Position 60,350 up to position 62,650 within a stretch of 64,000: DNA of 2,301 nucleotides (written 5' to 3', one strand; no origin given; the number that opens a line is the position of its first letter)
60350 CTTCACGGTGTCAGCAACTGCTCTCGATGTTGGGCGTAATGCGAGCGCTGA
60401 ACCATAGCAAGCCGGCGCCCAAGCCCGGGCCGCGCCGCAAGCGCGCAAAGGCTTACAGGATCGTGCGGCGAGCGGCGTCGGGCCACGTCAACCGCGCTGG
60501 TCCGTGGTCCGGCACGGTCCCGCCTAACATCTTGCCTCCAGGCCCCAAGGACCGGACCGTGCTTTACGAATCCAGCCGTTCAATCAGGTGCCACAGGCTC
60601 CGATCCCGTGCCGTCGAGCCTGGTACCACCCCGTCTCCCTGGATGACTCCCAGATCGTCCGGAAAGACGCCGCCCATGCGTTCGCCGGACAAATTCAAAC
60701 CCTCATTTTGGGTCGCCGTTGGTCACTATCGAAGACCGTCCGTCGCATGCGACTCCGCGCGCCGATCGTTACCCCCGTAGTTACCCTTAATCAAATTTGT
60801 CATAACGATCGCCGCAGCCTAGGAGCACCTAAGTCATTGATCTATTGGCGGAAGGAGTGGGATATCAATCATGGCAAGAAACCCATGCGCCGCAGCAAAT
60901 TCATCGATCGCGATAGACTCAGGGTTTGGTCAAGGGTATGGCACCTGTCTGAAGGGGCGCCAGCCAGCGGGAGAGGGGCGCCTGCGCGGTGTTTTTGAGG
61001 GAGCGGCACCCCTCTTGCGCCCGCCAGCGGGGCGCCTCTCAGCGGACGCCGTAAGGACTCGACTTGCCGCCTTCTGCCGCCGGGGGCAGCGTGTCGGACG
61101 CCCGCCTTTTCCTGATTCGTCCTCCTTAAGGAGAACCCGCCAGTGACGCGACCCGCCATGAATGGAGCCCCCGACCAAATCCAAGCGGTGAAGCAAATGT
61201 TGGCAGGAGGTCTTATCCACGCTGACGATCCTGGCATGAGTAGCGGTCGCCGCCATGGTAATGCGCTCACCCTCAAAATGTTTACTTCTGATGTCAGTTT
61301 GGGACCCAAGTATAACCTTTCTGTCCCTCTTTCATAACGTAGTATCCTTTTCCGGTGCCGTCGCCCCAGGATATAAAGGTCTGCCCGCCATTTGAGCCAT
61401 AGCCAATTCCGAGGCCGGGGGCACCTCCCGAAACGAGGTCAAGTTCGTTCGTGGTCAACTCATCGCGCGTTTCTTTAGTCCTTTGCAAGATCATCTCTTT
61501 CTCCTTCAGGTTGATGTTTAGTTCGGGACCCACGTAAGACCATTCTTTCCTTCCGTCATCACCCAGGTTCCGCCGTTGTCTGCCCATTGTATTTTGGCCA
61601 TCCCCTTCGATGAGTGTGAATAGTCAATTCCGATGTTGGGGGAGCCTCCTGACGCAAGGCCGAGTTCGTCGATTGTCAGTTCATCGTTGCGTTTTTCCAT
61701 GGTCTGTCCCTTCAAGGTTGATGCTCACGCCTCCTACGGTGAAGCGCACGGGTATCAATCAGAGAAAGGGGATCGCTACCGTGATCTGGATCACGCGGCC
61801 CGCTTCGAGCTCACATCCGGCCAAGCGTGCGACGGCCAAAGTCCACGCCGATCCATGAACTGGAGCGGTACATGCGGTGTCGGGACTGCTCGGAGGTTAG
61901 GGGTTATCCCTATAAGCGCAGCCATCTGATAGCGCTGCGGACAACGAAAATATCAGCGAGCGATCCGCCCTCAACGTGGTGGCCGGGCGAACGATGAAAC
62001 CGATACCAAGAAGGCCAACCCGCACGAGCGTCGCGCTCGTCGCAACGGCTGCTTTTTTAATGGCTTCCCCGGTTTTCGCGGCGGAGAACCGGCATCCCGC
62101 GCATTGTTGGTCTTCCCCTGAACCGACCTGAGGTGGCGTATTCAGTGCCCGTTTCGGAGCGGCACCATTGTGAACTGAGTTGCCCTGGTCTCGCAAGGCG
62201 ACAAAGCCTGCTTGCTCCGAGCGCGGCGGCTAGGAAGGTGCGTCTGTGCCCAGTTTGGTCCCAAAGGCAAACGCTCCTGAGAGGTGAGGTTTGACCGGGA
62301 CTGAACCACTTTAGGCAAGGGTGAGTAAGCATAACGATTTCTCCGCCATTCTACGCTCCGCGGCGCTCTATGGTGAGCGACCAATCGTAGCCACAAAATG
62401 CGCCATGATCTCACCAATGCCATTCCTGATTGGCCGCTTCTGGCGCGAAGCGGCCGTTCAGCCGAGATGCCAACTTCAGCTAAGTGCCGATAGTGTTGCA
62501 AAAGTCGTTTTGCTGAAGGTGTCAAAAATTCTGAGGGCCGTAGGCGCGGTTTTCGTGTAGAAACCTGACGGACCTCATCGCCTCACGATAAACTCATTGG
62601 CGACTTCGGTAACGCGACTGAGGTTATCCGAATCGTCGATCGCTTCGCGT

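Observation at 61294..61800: Tandem pair of double-glycine-leader peptides (microcin/bacteriocin-like) with no exporter or immunity gene in sight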

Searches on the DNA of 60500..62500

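Call 72: search_rna_families(source=window, start=60500, end=62500, threshold=evalue, max_evalue=1)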
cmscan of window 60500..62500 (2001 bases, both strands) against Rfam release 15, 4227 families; matches with E-value up to 1: 0.
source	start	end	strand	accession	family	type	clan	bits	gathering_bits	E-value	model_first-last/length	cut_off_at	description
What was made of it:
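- Tried and rejected: Rfam gave nothing for 60500-62500 at E up to 1 (call 72).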

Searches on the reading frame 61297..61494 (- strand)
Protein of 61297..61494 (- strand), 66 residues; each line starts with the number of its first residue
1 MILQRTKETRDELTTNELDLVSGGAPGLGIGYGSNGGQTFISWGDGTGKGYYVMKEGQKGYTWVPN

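Call 3: search_protein_families(library=pfam, proteins=[window:61297-61494:-], max_evalue=10)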
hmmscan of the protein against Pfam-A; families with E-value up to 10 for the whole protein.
seq(66 aa): 0 families
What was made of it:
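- There are no Pfam hits (call 3).
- Tried and rejected: Pfam gave nothing (call 3).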

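Call 4: search_protein_families(library=ncbifam, proteins=[window:61297-61494:-], max_evalue=10)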
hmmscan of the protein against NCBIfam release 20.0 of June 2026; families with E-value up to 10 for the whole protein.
seq(66 aa): 1 family
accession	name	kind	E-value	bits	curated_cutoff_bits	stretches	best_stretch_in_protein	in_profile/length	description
TIGR01847.1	bacteriocin_sig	domain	0.063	14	15.7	1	12-24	3-15/15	bacteriocin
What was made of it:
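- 61423..61494 (-): pepB leader, 24 aa, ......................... TIGR01847 bacteriocin_sig scores 14.0 bits against a cutoff of 15.7 (call 4).
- The leader HMM TIGR01847 falls just below its cutoff (call 4).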

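Call 7: find_homologous_proteins(query=window:61297-61494:-, max_evalue=1)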
Query seq(66 aa) (66 aa): 1 proteins with E <= 1 among 1 candidates.
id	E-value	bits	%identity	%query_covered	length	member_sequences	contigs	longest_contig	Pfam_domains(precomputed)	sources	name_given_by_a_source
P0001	1.8e-36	141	98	100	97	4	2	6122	-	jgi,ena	jgi:hypothetical protein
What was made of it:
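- Tried and rejected: The first indexed protein search, with pepB alone, found only its own cluster (call 7).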

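Call 9: find_encoding_contigs(protein=P0001, flank=10000, max_places=10)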
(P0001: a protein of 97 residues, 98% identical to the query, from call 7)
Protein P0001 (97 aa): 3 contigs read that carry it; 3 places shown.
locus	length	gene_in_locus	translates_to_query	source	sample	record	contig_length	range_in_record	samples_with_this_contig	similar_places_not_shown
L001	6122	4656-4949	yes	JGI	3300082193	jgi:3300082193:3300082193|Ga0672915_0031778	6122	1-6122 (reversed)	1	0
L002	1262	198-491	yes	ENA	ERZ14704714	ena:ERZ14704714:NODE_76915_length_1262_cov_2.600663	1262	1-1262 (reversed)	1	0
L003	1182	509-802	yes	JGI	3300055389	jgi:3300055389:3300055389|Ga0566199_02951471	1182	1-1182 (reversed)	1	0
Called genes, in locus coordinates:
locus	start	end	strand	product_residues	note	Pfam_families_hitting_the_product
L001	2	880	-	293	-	?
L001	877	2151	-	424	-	PF25917:BSH_RND, PF25876:HH_MFP_RND, PF25944:Beta-barrel_RND (faint), PF25967:RND-MFP_C, PF25989:YknX_C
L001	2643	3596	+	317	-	PF04392:ABC_sub_bind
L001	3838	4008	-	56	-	-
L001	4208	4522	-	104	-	-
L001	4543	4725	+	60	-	-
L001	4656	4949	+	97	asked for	-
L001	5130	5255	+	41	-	-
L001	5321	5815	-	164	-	PF11695:DUF3291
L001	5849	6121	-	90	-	?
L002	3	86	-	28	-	?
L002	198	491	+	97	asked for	-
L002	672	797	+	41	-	-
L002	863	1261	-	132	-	?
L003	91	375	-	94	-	-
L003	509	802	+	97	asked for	-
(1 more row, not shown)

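Call 34: find_related_loci(query=A4, collection=genome_contigs, flank=10000)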
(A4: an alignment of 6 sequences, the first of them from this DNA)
Query A4 (66 aa) in genome_contigs; peptide patterns used: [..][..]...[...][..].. (x = any residue, [..] = any of these).
55 stretches matched a pattern, but none encodes a relative of the query by tblastn (E <= 1e-3).

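Call 41: search_solved_structures(query=A5, max_evalue=10)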
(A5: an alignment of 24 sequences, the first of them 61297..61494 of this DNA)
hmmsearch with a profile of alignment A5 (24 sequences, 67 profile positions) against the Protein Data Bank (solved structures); distinct sequences matched with E-value up to 10: 6.
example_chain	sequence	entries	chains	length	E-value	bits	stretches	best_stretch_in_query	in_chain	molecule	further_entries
7qp3_A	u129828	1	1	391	0.23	14.5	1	34-65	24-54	Extracellular metalloproteinase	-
8c54_A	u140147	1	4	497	0.42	13.7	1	23-63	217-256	Succinate semialdehyde dehydrogenase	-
2zwn_A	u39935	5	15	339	0.6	13.2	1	34-66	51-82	two-domain type laccase | Multicopper oxidase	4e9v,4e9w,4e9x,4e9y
2ljq_A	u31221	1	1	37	1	12.4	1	34-62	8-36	Bacteriocin leucocin-A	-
1a47_A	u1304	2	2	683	5.9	10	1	27-63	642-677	CYCLODEXTRIN GLYCOSYLTRANSFERASE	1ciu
3bmv_A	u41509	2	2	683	5.9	10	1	27-63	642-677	Cyclomaltodextrin glucanotransferase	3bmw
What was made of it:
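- Tried and rejected: A PDB sequence search with the family profile gave nothing significant (call 41).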

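Call 47: predict_structure(alignment_id=A5)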
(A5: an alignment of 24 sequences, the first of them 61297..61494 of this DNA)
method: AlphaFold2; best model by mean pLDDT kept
length: 66 residues; sequences in the alignment: 24
mean_pLDDT: 73.1   pTM: 0.47
mean pLDDT of the five models: 73.1, 69.1, 59.5, 58.1, 57.4
residues with pLDDT >= 90: 15; 70-90: 22; 50-70: 23; < 50: 6
segments of 3 or more residues with pLDDT < 50: 1-4
pLDDT, mean of each block of 10 residues (from residue 1): 49 58 57 85 87 91 91
secondary structure, 60 per line:
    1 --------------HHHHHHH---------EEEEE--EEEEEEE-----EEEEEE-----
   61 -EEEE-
elements in order: H15-21 E31-35 E38-44 E50-55 E62-65
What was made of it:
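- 61297..61422 (-): pepB core, 42 aa, predicted mature peptide of 4397.1 Da. Modelled as a four-stranded beta-meander. AlphaFold2 on the 24-sequence family alignment gives pLDDT 85-91 over residues 31-66, with strands at 31-35, 38-44, 50-55 and 62-65 (call 47).
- The core is predicted to fold on its own as an ordinary beta-sheet (call 47).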

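Call 52: fold_search(model_id=the predicted structure, library=pdb)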
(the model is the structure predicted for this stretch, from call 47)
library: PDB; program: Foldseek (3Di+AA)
matches with E <= 10: 261; with E <= 0.001: 0
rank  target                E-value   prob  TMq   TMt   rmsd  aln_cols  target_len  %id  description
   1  1te1_B                2.0e+00  0.15  0.24  0.11   5.3        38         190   29  Crystal structure of family 11 xylanase in complex with inhibitor (XIP-I) (released 2004-07-20)
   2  5coz                  2.1e+00  0.20  0.31  0.07  12.7        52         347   13  Crystal structure of an uncharacterized protein (EUBREC_2869) from Eubacterium rectale ATCC 33656 at 1.45 A resolution (released 2015-08-05)
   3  3ua7_C                2.7e+00  0.23  0.32  0.35   2.5        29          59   14  Crystal Structure of the Human Fyn SH3 domain in complex with a peptide from the Hepatitis C virus NS5A-protein (released 2012-07-25)
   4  8b8e_C                2.7e+00  0.07  0.23  0.09  12.2        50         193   24  Wild-type GH11 from Blastobotrys mokoenaii (released 2023-05-17)
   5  4wsi_A                2.9e+00  0.18  0.31  0.07   2.8        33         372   15  Crystal Structure of PALS1/Crb complex (released 2014-11-26)
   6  9dcr_B                3.1e+00  0.25  0.37  0.14   8.7        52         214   10  Structure of the TelA-associated type VII secretion system chaperone SIR_0168 (released 2025-11-05)
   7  4wsi_B                3.1e+00  0.18  0.31  0.07   2.8        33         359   15  Crystal Structure of PALS1/Crb complex (released 2014-11-26)
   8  5wru_B                3.1e+00  0.11  0.36  0.10   8.8        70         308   11  Crystal structure of type I inorganic pyrophosphatase from P falciparum (released 2017-10-11)
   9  8a22_Xc               3.1e+00  0.06  0.23  0.26   9.5        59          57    8  Structure of the mitochondrial ribosome from Polytomella magna (released 2022-11-16)
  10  3hph_B                3.3e+00  0.30  0.35  0.13   3.5        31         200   16  Closed tetramer of Visna virus integrase (residues 1-219) in complex with LEDGF IBD (released 2009-07-28)
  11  3hph_C                3.3e+00  0.30  0.35  0.12   3.5        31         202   16  Closed tetramer of Visna virus integrase (residues 1-219) in complex with LEDGF IBD (released 2009-07-28)
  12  9no3_A                3.3e+00  0.30  0.37  0.07   3.4        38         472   10  The bifunctional arabinofuranosidase/xylosidase from metagenome of Pseudacanthotermes militaris. (released 2025-10-08)
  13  9mno_D                3.3e+00  0.28  0.40  0.15   8.6        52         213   10  Structure of the TelA-associated type VII secretion system chaperone LcpA in complex with the chaperone binding site o (released 2025-11-05)
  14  7jt9                  3.3e+00  0.20  0.33  0.31   2.7        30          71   13  Fgr SH3 domain crystal structure (released 2022-01-26)
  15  6p7y_A                3.3e+00  0.18  0.37  0.07   4.4        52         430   10  Crystal Structure of the Cedar henipavirus Attachment G Glycoprotein globular domain in complex with the receptor ephr (released 2019-09-25)
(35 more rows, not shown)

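Call 80: search_dna_similar(query=window:61297-61494:-, collection=plasmids, mode=protein, max_evalue=0.01, max_rows=15)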
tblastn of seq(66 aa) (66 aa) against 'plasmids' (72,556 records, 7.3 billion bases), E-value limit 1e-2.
No match.
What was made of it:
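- Tried and rejected: A tblastn search of 72,556 plasmids found no match (call 80).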
